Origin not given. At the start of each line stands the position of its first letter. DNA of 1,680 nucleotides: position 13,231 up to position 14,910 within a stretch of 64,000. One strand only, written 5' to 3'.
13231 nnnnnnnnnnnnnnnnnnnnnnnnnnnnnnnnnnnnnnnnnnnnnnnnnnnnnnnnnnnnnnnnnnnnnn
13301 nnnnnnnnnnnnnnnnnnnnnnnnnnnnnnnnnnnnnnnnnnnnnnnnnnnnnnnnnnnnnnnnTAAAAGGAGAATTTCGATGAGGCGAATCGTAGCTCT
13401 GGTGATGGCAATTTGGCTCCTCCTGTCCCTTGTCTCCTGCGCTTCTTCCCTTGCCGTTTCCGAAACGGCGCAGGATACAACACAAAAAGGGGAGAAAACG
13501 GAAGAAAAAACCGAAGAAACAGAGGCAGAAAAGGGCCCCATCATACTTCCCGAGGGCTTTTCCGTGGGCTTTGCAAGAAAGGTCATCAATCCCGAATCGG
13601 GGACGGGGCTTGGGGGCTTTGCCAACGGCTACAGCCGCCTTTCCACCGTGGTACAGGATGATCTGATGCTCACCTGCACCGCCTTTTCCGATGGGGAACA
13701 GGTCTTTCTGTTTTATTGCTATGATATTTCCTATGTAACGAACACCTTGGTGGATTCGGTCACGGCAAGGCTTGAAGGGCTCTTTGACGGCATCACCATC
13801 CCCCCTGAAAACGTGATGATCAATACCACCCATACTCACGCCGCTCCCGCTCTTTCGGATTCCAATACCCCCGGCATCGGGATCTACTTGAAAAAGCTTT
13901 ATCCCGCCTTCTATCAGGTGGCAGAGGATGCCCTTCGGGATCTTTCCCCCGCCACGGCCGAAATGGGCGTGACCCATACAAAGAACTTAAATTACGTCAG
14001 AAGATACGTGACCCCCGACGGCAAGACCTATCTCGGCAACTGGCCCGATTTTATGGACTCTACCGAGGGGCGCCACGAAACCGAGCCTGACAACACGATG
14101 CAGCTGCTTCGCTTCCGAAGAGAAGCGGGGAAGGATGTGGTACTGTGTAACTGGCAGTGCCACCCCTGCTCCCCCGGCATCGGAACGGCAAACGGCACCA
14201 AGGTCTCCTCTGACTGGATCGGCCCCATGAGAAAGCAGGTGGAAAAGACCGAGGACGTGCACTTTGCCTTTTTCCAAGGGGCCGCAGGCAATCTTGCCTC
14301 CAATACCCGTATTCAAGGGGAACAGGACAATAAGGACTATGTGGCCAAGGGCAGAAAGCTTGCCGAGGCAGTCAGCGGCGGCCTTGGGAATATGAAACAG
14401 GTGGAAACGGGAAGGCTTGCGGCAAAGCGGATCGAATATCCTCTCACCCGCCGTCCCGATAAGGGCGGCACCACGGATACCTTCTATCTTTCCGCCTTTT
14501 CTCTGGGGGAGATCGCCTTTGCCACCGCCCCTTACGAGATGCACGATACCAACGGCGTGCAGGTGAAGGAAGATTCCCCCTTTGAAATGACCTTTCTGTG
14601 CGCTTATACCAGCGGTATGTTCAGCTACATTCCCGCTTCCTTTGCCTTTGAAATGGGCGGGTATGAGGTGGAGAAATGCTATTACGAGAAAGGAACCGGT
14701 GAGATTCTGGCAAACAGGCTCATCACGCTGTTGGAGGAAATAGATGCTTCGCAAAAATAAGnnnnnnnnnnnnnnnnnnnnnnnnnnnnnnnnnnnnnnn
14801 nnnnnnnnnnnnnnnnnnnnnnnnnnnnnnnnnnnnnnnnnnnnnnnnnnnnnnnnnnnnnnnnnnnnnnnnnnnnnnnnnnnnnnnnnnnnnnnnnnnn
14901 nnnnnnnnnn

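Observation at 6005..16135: Half of the paralogs are lipoproteins on a constant-length acidic tether and the other half are cytoplasmic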

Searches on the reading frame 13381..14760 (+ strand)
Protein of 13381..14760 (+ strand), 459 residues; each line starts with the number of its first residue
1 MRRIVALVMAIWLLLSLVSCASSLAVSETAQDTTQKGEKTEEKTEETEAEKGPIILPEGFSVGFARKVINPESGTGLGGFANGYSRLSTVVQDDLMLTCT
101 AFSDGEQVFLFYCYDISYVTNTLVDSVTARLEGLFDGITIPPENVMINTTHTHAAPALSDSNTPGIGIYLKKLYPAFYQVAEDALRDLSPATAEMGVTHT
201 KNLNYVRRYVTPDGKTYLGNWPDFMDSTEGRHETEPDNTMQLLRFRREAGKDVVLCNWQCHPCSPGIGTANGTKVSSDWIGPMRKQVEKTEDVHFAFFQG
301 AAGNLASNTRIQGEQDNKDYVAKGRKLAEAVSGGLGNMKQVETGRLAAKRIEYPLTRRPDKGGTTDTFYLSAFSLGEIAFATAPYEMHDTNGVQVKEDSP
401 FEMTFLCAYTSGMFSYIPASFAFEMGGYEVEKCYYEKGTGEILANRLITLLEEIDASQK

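Call 6: search_protein_families(library=pfam, proteins=[window:13381-14760:+], max_evalue=0.01)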
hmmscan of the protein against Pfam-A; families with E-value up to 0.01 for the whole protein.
window:13381-14760:+ (459 aa): 2 families
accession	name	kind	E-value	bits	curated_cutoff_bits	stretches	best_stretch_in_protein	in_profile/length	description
PF04734.18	Ceramidase_alk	-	7.2e-07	28.7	32.1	1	105-293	48-232/509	Neutral/alkaline non-lysosomal ceramidase, N-terminal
PF09843.14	DUF2070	-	0.0034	16.2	30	1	121-201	444-523/561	Predicted membrane protein (DUF2070)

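Call 9: find_homologous_proteins(query=window:13381-14760:+, max_evalue=1e-10)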
Query window:13381-14760:+ (459 aa): 221 proteins with E <= 1e-10 among 8000 candidates; the best 120 are listed.
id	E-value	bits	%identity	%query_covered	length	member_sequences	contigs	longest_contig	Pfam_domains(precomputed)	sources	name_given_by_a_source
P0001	0.0e+0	1054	100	100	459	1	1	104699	PF04734.19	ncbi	-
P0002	1.6e-167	576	56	99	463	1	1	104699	PF04734.19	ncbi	-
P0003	7.4e-167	574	94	57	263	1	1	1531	-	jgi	jgi:hypothetical protein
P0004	9.2e-165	567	56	99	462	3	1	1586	PF04734.19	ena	-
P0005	2.0e-159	549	53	99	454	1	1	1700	PF04734.19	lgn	-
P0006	1.4e-148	513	54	99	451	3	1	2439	PF04734.19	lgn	-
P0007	4.7e-147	508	50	99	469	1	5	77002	PF04734.19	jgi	-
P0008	1.3e-139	484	49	99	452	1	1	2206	PF04734.19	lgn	-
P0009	9.8e-136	471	49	99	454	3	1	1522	PF04734.19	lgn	-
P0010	3.4e-135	469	48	99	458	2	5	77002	-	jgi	-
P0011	3.9e-134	466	48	95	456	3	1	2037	PF04734.19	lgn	-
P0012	9.9e-134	465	46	99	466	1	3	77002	PF04734.19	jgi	-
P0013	3.8e-131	456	50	87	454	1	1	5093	PF04734.19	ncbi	-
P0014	7.1e-131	455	46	99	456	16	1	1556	PF04734.19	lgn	-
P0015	5.7e-129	449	48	99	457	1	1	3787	PF04734.19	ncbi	-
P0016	2.0e-128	447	47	99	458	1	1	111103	PF04734.19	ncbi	-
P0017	8.0e-128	445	48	99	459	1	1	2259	PF04734.19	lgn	-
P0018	3.0e-127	443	47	99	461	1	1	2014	PF04734.19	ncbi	-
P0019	5.9e-127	442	47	97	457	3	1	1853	PF04734.19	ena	-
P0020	6.9e-126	439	45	99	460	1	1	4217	PF04734.19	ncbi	-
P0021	2.9e-124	433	48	92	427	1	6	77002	PF04734.19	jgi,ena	-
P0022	5.4e-124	432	49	89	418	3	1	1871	PF04734.19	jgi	jgi:hypothetical protein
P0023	1.1e-123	431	45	99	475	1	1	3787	PF04734.19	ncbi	-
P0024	1.1e-122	428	47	98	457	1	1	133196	-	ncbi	-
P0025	3.0e-119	417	43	99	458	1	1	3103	PF04734.19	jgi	jgi:hypothetical protein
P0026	4.8e-119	416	46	99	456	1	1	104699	PF04734.19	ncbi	-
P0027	7.0e-119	416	46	87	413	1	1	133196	PF04734.19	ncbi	-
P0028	1.4e-118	415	45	99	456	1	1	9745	PF04734.19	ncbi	-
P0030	1.5e-117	411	47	88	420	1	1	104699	PF04734.19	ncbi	-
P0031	6.8e-117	409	43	99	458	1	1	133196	PF04734.19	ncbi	-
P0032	1.3e-116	408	43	100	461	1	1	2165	PF04734.19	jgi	jgi:hypothetical protein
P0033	7.1e-115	402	43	99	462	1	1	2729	PF04734.19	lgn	-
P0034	1.2e-114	402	42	99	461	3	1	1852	PF04734.19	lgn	-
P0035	1.9e-114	401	43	98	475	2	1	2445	PF04734.19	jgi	-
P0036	1.2e-113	398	47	88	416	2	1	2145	PF04734.19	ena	-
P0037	1.5e-112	395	44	97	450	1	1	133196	PF04734.19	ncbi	-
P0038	2.5e-112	394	44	100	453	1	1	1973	PF04734.19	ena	-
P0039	2.8e-112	394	45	99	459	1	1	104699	PF04734.19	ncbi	-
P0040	6.1e-112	393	44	99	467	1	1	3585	PF04734.19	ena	-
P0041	9.3e-112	392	43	99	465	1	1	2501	PF04734.19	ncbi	-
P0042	2.0e-111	391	43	98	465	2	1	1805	PF04734.19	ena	-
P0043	1.3e-110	388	43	100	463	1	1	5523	PF04734.19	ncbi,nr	ncbi:MAG: hypothetical protein IJC26_03105 [Clostridia bacterium]|nr:hypothetical protein [Clostridi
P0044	2.9e-110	387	44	100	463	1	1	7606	PF04734.19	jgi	-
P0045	4.2e-110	387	45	87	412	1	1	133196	PF04734.19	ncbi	-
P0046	5.5e-110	386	44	100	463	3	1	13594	PF04734.19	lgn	-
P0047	7.8e-110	386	44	100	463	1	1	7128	PF04734.19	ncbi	-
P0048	8.1e-110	386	44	100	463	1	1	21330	PF04734.19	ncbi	-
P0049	1.3e-109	385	44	99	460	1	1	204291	PF04734.19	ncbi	-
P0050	1.6e-109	385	44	100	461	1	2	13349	PF04734.19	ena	-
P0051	3.3e-109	384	43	100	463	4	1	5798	PF04734.19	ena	-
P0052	7.0e-109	383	43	100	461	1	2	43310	PF04734.19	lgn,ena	-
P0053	9.0e-109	382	43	99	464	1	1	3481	PF04734.19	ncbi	-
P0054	1.9e-108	381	42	96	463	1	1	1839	PF04734.19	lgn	-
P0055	1.0e-107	379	43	99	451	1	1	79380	PF04734.19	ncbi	-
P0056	3.7e-107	377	43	100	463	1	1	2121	PF04734.19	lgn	-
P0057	5.5e-107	376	43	100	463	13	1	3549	PF04734.19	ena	-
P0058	1.8e-106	375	44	87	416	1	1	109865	PF04734.19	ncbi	-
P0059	5.1e-106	373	43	96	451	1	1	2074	PF04734.19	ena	-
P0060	1.3e-105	372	42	96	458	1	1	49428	PF04734.19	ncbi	-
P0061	1.6e-105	372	43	96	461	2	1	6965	PF04734.19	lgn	-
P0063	7.2e-105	369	42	100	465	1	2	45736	PF04734.19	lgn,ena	-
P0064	1.3e-104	369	43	88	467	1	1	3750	PF04734.19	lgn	-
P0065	1.4e-104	369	41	99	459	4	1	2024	PF04734.19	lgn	-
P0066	3.8e-104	367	43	100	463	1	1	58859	PF04734.19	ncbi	-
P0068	4.9e-103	363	40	99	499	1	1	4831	PF04734.19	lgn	-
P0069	1.2e-102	362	43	98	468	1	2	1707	PF04734.19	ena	-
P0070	1.7e-102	362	40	99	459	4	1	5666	PF04734.19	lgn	-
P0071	4.4e-102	360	38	98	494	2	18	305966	PF04734.19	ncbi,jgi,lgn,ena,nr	ncbi:MAG: hypothetical protein E7580_00190 [Ruminococcaceae bacterium]|nr:hypothetical protein [Osci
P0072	6.9e-102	360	43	88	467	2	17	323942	PF04734.19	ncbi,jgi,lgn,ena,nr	ncbi:MAG: hypothetical protein E7580_01190 [Ruminococcaceae bacterium]|nr:hypothetical protein [Osci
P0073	7.7e-102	359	43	87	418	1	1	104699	PF04734.19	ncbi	-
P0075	4.1e-101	357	39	99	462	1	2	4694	PF04734.19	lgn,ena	-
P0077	7.5e-101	356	43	87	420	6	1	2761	PF04734.19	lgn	-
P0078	1.2e-99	352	39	99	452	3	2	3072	PF04734.19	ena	-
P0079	5.0e-99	350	40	95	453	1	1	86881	PF04734.19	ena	-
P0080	2.3e-98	348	45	88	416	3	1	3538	PF04734.19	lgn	-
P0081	1.2e-96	342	38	99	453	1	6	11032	PF04734.19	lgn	-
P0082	1.5e-96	342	42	87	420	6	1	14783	PF04734.19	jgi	-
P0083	2.8e-96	341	44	85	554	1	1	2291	PF04734.19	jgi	jgi:hypothetical protein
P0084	1.0e-95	339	37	99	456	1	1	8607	PF04734.19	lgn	-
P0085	1.3e-95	339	40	92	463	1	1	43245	PF04734.19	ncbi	-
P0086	1.9e-95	338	42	87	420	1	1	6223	PF04734.19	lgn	-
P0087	2.9e-95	338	41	99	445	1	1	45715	PF04734.19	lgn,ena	-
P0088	1.4e-94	336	38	99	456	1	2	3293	PF04734.19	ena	-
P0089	2.1e-94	335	39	95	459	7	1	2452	PF04734.19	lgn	-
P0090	3.6e-94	334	37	100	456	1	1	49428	PF04734.19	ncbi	-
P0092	2.8e-93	331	38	99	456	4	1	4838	PF04734.19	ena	-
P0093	4.0e-93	331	44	78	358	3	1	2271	PF04734.19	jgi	-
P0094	4.9e-93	330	37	99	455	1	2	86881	PF04734.19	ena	-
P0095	5.8e-93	330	36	99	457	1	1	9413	PF04734.19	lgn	-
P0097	3.1e-92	328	37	99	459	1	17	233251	PF04734.19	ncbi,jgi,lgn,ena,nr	ncbi:MAG: hypothetical protein E7580_06370 [Ruminococcaceae bacterium]|nr:hypothetical protein [Osci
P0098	1.6e-90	322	45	78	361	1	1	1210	PF04734.19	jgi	jgi:hypothetical protein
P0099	2.4e-90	322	37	99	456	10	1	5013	PF04734.19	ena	-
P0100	2.5e-90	322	36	99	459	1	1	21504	PF04734.19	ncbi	-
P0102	4.5e-89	317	44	87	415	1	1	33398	PF04734.19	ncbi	-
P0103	7.8e-89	317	39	86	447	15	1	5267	PF04734.19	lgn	-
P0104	1.8e-88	315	41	86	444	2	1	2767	PF04734.19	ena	-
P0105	7.8e-88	313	38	100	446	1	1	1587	PF04734.19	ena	-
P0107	8.7e-87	310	42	89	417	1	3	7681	PF04734.19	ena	-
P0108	1.6e-86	309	42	86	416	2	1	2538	PF04734.19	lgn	-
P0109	2.1e-85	305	41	87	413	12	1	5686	PF04734.19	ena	-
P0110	5.7e-85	304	43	86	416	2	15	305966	PF04734.19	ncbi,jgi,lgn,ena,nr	ncbi:MAG: hypothetical protein E7580_04235 [Ruminococcaceae bacterium]|nr:hypothetical protein [Osci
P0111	1.2e-84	303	41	86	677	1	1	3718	PF00404.25,PF04734.19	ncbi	-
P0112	2.8e-84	302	36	94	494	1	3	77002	PF04734.19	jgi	-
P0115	2.6e-82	295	42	89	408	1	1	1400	PF04734.19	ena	-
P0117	3.4e-81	291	36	99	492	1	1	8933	PF04734.19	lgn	-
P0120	7.5e-78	280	44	69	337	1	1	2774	PF04734.19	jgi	jgi:hypothetical protein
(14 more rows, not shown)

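Call 14: find_related_loci(query=A1, collection=genome_contigs, flank=10000)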
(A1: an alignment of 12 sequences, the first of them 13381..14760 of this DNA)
Query A1 (459 aa) in genome_contigs; peptide patterns used: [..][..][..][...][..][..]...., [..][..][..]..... (x = any residue, [..] = any of these).
83 stretches matched a pattern; 55 encode a relative of the query (tblastn E <= 1e-3); 54 distinct loci.
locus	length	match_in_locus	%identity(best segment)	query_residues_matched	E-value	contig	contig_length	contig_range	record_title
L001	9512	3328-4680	40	1-454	4e-107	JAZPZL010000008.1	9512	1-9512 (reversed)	MAG: Eubacteriales bacterium isolate T1900044645_TS20190111.MAGScoT_cleanbin_000030 SGB_1341_k141_434210, whole genome s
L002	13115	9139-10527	43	1-458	2e-105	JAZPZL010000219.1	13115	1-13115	MAG: Eubacteriales bacterium isolate T1900044645_TS20190111.MAGScoT_cleanbin_000030 SGB_1341_k141_110336, whole genome s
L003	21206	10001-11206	43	57-458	3e-100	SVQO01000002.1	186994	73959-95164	MAG: Oscillospiraceae bacterium isolate SIG619 NODE_290_length_186994_cov_4.434068, whole genome shotgun sequence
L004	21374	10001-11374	37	1-456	5e-99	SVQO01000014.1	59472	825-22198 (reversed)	MAG: Oscillospiraceae bacterium isolate SIG619 NODE_3022_length_59472_cov_3.556643, whole genome shotgun sequence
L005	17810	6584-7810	39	57-459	3e-92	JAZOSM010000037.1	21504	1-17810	MAG: Eubacteriales bacterium isolate T1900045543_YK20190237.MAGScoT_cleanbin_000033 SGB_7836_k141_4439038, whole genome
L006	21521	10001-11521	37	1-454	4e-91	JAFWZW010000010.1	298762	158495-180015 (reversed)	MAG: Clostridia bacterium isolate RGIG6222 Sheep_Rectum-2__c458205, whole genome shotgun sequence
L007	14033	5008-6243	40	46-454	4e-87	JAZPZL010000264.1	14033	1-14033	MAG: Eubacteriales bacterium isolate T1900044645_TS20190111.MAGScoT_cleanbin_000030 SGB_1341_k141_514784, whole genome s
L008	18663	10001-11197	44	54-451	2e-94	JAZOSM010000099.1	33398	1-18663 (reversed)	MAG: Eubacteriales bacterium isolate T1900045543_YK20190237.MAGScoT_cleanbin_000033 SGB_7836_k141_804487, whole genome s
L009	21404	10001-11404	34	1-453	7e-78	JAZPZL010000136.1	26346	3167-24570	MAG: Eubacteriales bacterium isolate T1900044645_TS20190111.MAGScoT_cleanbin_000030 SGB_1341_k141_979884, whole genome s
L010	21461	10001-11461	35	1-457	2e-76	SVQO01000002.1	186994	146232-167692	MAG: Oscillospiraceae bacterium isolate SIG619 NODE_290_length_186994_cov_4.434068, whole genome shotgun sequence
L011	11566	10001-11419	32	1-453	1e-71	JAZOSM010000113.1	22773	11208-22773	MAG: Eubacteriales bacterium isolate T1900045543_YK20190237.MAGScoT_cleanbin_000033 SGB_7836_k141_2462167, whole genome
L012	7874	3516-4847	35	63-454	3e-68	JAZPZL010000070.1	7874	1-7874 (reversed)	MAG: Eubacteriales bacterium isolate T1900044645_TS20190111.MAGScoT_cleanbin_000030 SGB_1341_k141_243962, whole genome s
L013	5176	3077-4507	33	1-451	9e-67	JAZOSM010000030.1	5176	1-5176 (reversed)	MAG: Eubacteriales bacterium isolate T1900045543_YK20190237.MAGScoT_cleanbin_000033 SGB_7836_k141_1172852, whole genome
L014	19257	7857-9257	34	20-458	3e-72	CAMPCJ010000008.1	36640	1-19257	MAG: uncultured Clostridia bacterium isolate SRR873610_bin.94_metaWRAP_v1.3_MAG genome assembly, contig: NODE_1467_lengt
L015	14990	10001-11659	29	1-454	9e-64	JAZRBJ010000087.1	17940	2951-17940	MAG: Faecousia sp. isolate T1900045129_TC20190123.MAGScoT_cleanbin_000018 SGB_4874_k141_1333526, whole genome shotgun se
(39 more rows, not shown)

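Call 18: search_solved_structures(query=A1, max_evalue=1, show_alignments=2)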
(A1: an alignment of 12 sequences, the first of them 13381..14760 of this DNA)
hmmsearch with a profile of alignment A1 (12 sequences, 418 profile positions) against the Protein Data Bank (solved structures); distinct sequences matched with E-value up to 1: 2.
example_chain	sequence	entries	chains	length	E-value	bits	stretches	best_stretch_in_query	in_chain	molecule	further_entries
4wgk_A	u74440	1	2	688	6.4e-14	54.8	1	18-250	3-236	Neutral ceramidase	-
2zws_A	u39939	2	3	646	1.1e-09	40.9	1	33-267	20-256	Neutral ceramidase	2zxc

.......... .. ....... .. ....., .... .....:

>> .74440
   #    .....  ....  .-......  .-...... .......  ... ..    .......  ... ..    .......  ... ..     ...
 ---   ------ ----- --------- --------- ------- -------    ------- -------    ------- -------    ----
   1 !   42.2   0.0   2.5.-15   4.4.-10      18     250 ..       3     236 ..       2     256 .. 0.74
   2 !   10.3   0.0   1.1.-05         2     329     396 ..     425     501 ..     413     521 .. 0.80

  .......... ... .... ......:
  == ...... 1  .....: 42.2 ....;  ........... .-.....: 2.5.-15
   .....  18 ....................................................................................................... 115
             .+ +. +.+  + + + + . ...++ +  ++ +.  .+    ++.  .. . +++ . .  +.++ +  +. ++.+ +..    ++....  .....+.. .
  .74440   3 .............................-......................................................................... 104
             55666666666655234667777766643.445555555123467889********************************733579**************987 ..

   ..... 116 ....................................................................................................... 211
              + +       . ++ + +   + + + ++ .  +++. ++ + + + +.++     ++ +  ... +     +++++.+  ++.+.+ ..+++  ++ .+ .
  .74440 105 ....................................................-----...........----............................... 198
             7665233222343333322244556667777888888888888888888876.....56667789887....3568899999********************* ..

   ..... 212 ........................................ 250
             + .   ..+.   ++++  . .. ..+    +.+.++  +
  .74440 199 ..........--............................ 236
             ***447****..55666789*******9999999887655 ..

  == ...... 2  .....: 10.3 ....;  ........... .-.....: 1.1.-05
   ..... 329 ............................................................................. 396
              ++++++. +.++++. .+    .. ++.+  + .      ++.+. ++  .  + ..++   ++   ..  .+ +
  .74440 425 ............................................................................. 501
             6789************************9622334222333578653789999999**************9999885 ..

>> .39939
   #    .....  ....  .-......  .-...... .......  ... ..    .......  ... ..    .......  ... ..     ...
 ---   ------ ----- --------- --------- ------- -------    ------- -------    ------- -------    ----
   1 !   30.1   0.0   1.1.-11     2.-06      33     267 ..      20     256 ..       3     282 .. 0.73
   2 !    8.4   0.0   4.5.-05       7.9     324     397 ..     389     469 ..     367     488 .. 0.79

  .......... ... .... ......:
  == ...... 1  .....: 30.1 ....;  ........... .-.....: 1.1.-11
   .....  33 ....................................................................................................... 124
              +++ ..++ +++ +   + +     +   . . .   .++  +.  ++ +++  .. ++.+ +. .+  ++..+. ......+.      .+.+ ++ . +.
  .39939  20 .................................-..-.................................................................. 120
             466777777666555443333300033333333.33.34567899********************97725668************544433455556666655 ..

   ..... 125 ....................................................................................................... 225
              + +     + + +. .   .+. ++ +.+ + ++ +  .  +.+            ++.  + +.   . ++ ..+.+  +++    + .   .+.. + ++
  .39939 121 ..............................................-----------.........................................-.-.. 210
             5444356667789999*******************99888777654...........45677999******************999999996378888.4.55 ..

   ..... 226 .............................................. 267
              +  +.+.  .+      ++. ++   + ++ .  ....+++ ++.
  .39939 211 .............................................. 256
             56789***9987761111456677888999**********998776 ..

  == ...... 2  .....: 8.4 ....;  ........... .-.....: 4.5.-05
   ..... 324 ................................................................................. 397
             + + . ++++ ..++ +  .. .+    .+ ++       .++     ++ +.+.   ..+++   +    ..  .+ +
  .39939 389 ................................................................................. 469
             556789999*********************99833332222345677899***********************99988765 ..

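Call 19: search_protein_families(library=ncbifam, proteins=[window:13381-14760:+], max_evalue=0.01)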
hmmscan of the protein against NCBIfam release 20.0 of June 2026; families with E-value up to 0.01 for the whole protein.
window:13381-14760:+ (459 aa): 0 families

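Call 24: find_encoding_contigs(protein=P0001, flank=10000, max_places=3)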
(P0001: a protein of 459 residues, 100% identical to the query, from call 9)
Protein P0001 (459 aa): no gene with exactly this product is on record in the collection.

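Call 25: find_encoding_contigs(protein=P0024, flank=10000, max_places=3)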
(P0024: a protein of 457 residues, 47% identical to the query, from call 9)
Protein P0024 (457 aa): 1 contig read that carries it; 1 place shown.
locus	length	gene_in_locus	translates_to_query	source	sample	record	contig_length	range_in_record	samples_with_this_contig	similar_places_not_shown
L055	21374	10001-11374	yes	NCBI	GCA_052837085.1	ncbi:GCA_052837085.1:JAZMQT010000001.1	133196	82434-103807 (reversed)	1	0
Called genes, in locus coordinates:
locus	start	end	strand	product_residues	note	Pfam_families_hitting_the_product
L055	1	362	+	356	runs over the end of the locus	-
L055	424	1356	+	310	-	PF01207:Dus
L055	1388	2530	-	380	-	PF00226:DnaJ, PF01556:DnaJ_C, PF00684:DnaJ_CXXCXGXG, PF27439:DnaJ_C_2 (weak)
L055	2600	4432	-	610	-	PF00012:HSP70, PF06723:MreB_Mbl, PF00012:HSP70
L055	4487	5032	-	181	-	PF01025:GrpE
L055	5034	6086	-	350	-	PF03444:WHD_HrcA (weak), PF01628:HrcA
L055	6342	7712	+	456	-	-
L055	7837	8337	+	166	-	PF02559:CarD_TRCF_RID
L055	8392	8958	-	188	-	PF02441:Flavoprotein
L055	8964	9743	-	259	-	-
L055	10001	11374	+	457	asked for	-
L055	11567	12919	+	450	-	PF04734:Ceramidase_alk (weak)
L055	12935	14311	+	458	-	PF04734:Ceramidase_alk (weak)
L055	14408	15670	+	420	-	PF04734:Ceramidase_alk (weak)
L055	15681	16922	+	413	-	PF04734:Ceramidase_alk (faint)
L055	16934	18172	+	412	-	PF04734:Ceramidase_alk (weak)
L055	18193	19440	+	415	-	-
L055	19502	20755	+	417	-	PF04734:Ceramidase_alk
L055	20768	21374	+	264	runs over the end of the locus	-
